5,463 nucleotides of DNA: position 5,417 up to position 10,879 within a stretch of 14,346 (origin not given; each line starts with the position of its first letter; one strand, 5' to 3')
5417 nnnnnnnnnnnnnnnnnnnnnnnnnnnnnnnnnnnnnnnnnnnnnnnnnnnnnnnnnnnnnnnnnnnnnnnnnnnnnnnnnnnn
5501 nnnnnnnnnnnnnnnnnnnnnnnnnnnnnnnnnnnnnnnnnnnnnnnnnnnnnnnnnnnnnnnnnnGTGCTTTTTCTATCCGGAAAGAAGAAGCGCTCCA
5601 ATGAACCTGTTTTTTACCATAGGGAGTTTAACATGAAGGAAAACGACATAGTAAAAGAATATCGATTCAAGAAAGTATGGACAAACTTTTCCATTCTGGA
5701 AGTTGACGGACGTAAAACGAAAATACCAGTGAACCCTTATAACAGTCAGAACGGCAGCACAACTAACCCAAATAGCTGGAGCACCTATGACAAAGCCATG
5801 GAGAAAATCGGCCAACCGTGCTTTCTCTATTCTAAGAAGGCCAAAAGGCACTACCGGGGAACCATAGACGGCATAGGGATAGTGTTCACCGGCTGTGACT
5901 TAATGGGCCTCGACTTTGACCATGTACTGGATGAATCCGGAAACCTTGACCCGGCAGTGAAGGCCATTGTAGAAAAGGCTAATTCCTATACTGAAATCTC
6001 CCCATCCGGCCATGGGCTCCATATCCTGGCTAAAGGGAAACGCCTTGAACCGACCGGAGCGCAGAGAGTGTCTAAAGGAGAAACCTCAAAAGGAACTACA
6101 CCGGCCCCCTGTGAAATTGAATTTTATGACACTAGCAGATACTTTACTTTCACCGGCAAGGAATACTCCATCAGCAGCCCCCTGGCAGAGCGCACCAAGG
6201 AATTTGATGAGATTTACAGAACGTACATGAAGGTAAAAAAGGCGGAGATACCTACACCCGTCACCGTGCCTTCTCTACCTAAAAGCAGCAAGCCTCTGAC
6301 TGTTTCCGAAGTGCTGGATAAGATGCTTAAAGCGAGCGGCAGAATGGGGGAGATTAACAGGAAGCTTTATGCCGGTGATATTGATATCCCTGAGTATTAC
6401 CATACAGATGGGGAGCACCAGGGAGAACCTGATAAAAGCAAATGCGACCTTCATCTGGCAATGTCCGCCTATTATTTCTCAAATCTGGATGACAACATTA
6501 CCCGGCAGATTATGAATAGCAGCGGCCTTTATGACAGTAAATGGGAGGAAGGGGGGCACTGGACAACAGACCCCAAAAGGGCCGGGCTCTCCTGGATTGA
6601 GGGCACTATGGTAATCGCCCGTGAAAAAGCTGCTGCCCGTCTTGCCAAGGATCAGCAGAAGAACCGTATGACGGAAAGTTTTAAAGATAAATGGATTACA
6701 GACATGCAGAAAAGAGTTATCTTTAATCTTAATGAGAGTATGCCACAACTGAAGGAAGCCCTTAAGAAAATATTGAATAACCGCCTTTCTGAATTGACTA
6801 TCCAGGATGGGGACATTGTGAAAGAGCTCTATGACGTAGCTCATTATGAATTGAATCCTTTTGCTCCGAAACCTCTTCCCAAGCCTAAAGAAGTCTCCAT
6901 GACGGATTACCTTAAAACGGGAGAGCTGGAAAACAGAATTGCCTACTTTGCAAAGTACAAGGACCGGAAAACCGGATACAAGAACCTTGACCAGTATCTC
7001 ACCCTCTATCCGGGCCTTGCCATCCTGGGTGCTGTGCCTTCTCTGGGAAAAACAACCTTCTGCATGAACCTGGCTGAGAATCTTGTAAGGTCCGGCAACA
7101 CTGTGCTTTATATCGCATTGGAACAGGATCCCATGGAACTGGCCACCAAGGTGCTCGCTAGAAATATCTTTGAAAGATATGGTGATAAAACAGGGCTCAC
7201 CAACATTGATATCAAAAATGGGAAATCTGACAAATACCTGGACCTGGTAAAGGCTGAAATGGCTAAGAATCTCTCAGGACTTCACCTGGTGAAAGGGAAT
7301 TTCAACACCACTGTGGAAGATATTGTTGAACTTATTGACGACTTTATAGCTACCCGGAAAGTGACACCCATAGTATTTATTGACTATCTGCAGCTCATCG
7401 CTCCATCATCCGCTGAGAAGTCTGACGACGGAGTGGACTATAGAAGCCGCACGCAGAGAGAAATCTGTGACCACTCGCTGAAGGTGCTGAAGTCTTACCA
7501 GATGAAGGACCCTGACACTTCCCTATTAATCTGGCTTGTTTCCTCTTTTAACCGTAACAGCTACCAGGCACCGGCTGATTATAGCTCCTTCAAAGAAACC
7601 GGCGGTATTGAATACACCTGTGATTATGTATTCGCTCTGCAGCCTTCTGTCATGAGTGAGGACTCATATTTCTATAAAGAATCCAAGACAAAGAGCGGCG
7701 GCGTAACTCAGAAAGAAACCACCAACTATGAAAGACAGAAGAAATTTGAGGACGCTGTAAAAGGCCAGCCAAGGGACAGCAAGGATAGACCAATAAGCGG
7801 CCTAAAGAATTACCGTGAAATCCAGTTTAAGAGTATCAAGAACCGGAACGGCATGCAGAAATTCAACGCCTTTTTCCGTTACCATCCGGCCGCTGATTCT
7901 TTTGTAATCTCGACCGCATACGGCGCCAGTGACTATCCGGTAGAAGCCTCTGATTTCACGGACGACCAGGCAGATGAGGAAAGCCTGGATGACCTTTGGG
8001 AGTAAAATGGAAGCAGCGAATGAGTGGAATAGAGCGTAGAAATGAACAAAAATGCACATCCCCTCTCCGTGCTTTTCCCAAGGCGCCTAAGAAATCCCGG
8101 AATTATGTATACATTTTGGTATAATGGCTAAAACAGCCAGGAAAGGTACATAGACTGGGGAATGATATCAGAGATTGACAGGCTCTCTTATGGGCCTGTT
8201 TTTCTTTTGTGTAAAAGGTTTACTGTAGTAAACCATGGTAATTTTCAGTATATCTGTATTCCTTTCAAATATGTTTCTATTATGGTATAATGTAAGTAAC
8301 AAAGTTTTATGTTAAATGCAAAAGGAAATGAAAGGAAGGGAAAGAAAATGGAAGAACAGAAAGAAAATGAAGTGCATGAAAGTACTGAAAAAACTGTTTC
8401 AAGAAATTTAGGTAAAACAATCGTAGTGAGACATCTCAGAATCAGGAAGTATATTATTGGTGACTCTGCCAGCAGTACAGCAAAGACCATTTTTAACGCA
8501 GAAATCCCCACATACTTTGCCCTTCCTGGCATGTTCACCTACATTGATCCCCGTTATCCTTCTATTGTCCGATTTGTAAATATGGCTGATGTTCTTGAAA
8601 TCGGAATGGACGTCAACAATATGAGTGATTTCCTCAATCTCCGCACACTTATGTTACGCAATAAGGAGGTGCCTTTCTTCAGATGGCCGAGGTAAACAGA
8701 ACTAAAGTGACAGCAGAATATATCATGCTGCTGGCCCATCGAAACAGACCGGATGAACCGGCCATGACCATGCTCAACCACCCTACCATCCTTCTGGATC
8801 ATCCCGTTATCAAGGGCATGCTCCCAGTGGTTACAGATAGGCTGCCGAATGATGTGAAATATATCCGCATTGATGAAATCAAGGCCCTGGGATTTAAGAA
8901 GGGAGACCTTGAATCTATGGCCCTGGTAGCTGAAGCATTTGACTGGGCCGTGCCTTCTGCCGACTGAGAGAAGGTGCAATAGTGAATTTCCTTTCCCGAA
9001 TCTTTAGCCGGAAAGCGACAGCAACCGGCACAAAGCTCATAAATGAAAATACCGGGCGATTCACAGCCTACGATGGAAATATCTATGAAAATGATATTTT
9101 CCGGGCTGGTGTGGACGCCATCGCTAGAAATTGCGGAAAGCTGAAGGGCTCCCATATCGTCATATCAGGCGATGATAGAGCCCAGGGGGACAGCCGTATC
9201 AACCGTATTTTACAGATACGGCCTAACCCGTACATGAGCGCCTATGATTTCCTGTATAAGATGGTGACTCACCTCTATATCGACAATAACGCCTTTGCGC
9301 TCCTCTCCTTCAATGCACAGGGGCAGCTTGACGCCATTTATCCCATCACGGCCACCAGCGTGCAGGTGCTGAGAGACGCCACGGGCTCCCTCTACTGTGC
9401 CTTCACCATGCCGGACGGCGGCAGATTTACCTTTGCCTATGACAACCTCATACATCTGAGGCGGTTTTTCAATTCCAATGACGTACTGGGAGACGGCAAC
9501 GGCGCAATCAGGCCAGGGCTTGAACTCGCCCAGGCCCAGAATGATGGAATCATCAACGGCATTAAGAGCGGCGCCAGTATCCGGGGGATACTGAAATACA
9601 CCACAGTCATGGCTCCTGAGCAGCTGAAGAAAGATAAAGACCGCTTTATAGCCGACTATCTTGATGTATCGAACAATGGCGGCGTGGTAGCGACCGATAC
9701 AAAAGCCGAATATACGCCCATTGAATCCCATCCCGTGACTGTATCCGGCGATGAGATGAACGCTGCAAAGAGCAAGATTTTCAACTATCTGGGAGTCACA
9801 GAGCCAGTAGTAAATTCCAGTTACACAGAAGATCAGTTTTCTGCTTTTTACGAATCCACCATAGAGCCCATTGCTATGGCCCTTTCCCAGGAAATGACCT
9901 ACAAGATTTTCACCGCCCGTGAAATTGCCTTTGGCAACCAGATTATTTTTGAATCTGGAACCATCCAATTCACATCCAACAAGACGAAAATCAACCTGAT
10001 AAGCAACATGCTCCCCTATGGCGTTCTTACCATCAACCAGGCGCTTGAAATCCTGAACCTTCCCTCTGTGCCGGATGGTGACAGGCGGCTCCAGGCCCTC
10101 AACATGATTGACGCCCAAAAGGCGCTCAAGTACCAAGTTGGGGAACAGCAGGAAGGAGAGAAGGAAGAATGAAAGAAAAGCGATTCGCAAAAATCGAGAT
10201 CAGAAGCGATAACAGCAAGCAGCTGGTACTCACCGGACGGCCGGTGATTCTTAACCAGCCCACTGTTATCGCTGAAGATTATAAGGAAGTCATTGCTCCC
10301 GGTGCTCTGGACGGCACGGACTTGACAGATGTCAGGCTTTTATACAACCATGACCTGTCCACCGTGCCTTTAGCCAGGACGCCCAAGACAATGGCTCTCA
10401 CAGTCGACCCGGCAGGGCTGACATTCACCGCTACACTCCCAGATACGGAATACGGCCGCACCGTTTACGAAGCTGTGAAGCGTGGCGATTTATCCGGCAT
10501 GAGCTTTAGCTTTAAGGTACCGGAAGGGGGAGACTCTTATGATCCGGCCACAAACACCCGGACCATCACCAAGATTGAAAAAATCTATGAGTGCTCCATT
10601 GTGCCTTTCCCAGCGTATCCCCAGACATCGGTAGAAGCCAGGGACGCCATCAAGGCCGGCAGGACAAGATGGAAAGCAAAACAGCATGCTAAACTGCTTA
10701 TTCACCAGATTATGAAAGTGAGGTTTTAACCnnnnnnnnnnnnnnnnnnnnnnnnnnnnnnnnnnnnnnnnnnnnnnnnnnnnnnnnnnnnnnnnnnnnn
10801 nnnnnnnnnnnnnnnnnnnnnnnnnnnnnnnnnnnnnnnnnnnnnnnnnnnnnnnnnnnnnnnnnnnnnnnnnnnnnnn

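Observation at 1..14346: Self-contained circular 14.2-kb element with its own capsid and packaging genes, ParA and a primase-helicase but no integrase, tail or lysis genes: a candidate plasmid-borne capsid-forming satellite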

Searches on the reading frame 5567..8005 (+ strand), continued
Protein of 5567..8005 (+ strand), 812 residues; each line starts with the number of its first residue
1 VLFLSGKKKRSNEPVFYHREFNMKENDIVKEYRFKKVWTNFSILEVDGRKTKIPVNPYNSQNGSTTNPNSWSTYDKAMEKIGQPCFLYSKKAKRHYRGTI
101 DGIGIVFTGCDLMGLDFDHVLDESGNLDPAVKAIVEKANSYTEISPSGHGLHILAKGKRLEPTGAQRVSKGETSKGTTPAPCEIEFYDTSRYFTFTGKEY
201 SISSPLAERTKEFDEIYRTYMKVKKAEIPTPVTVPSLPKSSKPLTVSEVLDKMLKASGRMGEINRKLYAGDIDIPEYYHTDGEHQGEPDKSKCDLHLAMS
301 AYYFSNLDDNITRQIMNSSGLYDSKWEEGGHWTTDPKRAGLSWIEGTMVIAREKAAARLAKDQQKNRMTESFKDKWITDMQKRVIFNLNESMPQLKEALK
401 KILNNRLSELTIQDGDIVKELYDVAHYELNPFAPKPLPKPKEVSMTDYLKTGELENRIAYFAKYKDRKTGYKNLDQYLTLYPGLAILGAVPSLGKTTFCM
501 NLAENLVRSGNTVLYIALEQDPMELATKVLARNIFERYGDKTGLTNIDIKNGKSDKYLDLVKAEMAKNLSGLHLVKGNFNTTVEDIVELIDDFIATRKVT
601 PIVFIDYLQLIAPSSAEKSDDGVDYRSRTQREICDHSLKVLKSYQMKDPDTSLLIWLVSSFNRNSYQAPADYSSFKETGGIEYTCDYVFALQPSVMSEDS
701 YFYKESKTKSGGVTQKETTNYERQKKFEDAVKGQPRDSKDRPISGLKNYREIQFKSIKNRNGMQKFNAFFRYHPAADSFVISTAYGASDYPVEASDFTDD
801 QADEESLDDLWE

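Call 103: find_related_loci(query=window:5633-8005:+, collection=viral_contigs, flank=10000)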
Query window:5633-8005:+ (790 aa) in viral_contigs; peptide patterns used: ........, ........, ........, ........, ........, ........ (x = any residue, [..] = any of these).
14 stretches matched a pattern, but none encodes a relative of the query by tblastn (E <= 1e-3).

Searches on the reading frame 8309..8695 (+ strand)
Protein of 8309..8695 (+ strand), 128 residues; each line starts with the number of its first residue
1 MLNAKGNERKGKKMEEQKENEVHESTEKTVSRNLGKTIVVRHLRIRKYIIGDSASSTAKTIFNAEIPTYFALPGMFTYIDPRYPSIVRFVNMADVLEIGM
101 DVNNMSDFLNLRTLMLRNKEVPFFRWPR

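Call 7: search_protein_families(library=pfam, max_evalue=0.01, proteins=[window:8309-8692:+])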
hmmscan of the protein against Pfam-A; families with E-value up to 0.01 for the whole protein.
seq(128 aa): 0 families

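Call 23: search_protein_families(library=phrogs, max_evalue=0.001, proteins=[window:8309-8695:+])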
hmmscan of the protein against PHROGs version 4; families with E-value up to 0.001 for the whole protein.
window:8309-8695:+ (128 aa): 0 families

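Call 66: search_protein_families(library=pfam, max_evalue=5, proteins=[window:8309-8695:+])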
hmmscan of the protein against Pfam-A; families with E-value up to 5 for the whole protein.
window:8309-8695:+ (128 aa): 0 families

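Call 67: search_protein_families(library=ncbifam, max_evalue=0.01, proteins=[window:8309-8695:+])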
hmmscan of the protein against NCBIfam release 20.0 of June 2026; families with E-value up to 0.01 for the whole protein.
window:8309-8695:+ (128 aa): 0 families

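Call 95: search_protein_families(library=padloc, max_evalue=0.01, proteins=[window:8309-8695:+])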
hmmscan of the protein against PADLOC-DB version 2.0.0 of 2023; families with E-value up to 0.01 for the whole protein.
window:8309-8695:+ (128 aa): 0 families

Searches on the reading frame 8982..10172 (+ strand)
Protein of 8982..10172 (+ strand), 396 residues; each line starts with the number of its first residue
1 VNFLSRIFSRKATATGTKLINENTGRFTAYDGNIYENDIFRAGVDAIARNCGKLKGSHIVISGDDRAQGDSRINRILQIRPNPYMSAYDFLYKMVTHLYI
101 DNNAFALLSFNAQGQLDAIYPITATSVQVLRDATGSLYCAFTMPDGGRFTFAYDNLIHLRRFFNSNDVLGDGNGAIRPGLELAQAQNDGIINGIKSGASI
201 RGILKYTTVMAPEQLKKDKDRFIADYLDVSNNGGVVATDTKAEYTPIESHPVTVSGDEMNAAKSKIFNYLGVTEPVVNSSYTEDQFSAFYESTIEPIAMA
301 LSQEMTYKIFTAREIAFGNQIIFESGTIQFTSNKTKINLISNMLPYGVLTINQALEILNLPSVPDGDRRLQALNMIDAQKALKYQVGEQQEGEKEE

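Call 7: search_protein_families(library=pfam, max_evalue=0.01, proteins=[window:8982-10169:+])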
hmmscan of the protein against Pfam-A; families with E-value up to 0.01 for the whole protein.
seq(396 aa): 1 family
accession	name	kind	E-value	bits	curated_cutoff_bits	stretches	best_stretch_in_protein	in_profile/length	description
PF04860.17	Phage_portal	-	5.2e-54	184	39.1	1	40-359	3-321/321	Phage portal protein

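Call 24: search_protein_families(library=phrogs, max_evalue=0.001, proteins=[window:8982-10172:+])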
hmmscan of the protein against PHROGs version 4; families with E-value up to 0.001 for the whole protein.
window:8982-10172:+ (396 aa): 5 families
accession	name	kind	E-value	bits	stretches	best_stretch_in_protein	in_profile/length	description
phrog_12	-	head and packaging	4.2e-70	238.5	1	1-393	48-447/646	portal protein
phrog_2662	-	head and packaging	8.1e-24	85.2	1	33-379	63-424/717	portal protein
phrog_5929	-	head and packaging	2.3e-13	51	1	188-394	6-218/228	portal protein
phrog_29023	-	unknown function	4e-12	47.4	1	280-388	3-111/152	-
phrog_11323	-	unknown function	3e-06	28.4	1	283-396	14-127/130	-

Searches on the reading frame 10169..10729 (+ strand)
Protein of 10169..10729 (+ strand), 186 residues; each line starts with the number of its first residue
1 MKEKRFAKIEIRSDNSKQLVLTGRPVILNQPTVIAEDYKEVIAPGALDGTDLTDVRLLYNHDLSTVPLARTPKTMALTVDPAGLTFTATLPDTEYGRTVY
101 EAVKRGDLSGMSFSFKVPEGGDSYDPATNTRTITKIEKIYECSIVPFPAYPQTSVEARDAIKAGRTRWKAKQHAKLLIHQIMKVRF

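Call 7: search_protein_families(library=pfam, max_evalue=0.01, proteins=[window:10169-10726:+])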
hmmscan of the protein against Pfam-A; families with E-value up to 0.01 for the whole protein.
seq(186 aa): 1 family
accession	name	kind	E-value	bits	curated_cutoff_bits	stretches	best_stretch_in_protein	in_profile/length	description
PF04586.22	Peptidase_S78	-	1.1e-35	123.6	21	1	8-158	2-155/165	Caudovirus prohead serine protease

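Call 24: search_protein_families(library=phrogs, max_evalue=0.001, proteins=[window:10169-10729:+])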
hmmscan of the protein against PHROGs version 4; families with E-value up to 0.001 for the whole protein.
window:10169-10729:+ (186 aa): 10 families
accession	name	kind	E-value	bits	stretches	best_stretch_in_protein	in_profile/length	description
phrog_80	-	head and packaging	6.5e-49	168.6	1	1-163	216-383/607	head maturation protease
phrog_2263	-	head and packaging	2.1e-32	113.8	1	13-160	33-178/551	major head protein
phrog_9644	-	head and packaging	6e-22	79.4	1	9-163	153-312/341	head maturation protease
phrog_13042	-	head and packaging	1.4e-13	51.7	1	38-159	48-175/386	major head protein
phrog_3244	-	head and packaging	8.3e-12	46.4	1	56-164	72-186/326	head maturation protease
phrog_617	-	head and packaging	1.2e-11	45.2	1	29-159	33-162/626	major head protein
phrog_36211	-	head and packaging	1.6e-09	38.3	1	31-158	34-164/378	head maturation protease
phrog_37668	-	head and packaging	1.1e-07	32.3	1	37-159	42-167/313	head maturation protease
phrog_7053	-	head and packaging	3e-07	31.3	1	53-165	78-196/390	head maturation protease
phrog_3270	-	head and packaging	6.5e-06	26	1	39-156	21-127/603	head maturation protease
